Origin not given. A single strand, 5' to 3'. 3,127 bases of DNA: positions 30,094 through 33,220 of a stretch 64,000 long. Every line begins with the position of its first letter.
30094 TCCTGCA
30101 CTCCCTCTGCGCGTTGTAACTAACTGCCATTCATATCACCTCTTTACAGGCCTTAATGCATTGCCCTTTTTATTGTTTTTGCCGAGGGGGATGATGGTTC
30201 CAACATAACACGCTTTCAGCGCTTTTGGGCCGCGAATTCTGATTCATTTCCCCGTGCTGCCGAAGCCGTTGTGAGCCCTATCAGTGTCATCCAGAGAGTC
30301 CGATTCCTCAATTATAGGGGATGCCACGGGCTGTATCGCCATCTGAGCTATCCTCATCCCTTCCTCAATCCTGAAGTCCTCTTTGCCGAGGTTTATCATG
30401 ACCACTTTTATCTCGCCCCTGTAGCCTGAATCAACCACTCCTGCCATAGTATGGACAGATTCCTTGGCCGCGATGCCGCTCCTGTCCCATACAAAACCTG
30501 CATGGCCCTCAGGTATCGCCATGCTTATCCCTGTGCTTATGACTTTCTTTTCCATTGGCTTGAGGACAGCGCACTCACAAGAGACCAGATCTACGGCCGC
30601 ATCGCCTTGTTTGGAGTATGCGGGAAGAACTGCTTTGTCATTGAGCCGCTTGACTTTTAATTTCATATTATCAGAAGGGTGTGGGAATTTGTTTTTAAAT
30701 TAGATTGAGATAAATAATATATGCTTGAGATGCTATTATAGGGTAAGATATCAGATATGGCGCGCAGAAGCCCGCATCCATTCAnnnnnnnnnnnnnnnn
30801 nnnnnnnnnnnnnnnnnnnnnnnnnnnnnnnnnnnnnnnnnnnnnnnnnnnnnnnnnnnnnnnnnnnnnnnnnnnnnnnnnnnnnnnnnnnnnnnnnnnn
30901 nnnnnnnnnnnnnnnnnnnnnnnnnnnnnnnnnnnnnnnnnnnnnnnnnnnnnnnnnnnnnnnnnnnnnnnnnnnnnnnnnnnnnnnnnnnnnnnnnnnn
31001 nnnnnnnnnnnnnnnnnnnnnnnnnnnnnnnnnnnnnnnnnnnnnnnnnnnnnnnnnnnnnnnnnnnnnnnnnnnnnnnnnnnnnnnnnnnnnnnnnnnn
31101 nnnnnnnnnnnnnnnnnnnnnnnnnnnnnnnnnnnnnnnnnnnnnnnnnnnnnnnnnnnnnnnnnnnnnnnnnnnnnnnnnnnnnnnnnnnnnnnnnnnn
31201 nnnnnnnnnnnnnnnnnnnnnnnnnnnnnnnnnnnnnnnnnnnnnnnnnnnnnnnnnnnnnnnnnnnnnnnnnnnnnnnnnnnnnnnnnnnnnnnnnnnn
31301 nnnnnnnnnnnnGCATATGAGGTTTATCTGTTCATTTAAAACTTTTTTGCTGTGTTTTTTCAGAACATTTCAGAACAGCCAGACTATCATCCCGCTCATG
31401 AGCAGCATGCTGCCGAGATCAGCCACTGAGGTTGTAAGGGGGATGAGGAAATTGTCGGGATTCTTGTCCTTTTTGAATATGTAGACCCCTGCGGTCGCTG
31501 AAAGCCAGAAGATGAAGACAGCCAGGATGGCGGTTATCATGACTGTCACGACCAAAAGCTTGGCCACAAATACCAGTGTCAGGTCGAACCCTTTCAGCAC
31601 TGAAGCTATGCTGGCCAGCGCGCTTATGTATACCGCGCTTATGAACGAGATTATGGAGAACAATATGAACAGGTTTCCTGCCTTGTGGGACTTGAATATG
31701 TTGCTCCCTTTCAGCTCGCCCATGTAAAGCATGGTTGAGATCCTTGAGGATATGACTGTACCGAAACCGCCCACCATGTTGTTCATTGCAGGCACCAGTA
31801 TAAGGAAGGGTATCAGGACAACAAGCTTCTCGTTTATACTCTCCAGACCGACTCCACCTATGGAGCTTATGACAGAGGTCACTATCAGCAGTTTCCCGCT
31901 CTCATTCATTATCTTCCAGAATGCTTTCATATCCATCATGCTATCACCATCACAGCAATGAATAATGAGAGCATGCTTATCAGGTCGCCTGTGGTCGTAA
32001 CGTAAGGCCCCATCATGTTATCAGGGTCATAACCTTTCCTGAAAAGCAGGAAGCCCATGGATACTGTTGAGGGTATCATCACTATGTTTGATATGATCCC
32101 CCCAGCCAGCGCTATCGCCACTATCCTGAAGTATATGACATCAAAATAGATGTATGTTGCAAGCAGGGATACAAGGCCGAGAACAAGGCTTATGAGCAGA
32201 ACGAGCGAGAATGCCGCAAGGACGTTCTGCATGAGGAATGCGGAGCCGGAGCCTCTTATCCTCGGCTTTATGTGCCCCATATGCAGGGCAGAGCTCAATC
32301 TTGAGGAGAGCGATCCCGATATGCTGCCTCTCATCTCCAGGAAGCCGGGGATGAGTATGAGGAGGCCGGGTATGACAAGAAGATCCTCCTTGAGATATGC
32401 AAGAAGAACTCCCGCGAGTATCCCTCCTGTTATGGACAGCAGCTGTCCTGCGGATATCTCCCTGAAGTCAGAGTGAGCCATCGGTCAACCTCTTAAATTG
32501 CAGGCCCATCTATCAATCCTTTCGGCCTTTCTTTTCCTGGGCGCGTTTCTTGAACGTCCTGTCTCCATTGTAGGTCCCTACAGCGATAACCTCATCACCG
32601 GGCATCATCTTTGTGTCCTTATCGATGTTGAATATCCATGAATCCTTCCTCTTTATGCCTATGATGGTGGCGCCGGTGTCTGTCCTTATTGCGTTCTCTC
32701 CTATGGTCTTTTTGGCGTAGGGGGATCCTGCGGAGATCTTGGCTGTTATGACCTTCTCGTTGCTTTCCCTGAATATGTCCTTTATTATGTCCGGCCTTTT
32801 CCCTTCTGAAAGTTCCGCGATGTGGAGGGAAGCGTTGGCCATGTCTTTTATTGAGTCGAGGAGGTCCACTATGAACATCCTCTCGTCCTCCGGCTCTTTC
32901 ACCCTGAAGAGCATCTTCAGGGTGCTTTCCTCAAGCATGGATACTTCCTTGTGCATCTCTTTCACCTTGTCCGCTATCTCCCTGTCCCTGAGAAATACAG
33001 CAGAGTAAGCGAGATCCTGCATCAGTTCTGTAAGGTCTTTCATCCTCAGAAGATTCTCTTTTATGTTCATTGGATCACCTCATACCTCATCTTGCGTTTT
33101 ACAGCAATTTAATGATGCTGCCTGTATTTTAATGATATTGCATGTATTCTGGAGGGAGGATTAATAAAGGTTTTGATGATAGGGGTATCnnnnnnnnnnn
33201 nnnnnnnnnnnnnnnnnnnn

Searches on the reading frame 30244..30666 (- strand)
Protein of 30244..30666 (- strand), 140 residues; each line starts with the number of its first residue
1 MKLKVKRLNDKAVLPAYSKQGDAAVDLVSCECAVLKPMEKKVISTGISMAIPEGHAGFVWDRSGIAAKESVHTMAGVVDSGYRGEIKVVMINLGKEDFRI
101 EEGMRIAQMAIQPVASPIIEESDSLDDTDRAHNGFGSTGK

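Call 65: search_protein_families(library=pfam, proteins=[window:30244-30666:-], max_evalue=0.001)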
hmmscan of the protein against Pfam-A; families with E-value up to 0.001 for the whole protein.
window:30244-30666:- (140 aa): 2 families
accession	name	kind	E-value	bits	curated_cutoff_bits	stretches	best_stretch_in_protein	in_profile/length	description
PF00692.24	dUTPase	-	2e-32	112.1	22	1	11-139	2-129/129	dUTPase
PF22769.1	DCD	-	7.3e-12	46.1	27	1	30-112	68-151/153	dCTP deaminase-like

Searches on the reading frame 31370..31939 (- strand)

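Call 65: search_protein_families(library=pfam, proteins=[window:31370-31939:-], max_evalue=0.001)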
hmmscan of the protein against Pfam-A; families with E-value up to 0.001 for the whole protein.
window:31370-31939:- (189 aa): 1 family
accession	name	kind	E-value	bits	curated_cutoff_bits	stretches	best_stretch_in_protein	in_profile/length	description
PF01769.21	MgtE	-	3.1e-12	47.3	27.6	1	49-183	1-124/125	Divalent cation transporter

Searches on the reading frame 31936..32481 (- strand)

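Call 65: search_protein_families(library=pfam, proteins=[window:31936-32481:-], max_evalue=0.001)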
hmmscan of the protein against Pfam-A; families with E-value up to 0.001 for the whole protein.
window:31936-32481:- (181 aa): 1 family
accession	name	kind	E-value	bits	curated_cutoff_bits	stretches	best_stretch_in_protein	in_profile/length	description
PF01769.21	MgtE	-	3.4e-20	73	27.6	1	44-175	1-124/125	Divalent cation transporter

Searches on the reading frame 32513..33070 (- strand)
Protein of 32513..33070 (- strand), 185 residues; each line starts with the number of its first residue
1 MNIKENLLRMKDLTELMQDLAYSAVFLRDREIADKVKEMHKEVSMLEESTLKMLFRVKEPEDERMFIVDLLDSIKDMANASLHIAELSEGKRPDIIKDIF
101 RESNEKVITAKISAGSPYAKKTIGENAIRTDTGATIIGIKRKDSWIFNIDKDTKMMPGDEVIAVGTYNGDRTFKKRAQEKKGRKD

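Call 65: search_protein_families(library=pfam, proteins=[window:32513-33070:-], max_evalue=0.001)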
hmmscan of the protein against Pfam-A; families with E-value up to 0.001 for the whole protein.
window:32513-33070:- (185 aa): 2 families
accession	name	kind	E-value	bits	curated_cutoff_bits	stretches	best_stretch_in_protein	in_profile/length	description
PF02080.26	TrkA_C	-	4.4e-11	42.9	27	1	110-166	4-59/71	TrkA-C domain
PF01895.24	PhoU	-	1.7e-06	28.7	23.5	1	7-88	1-86/89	PhoU domain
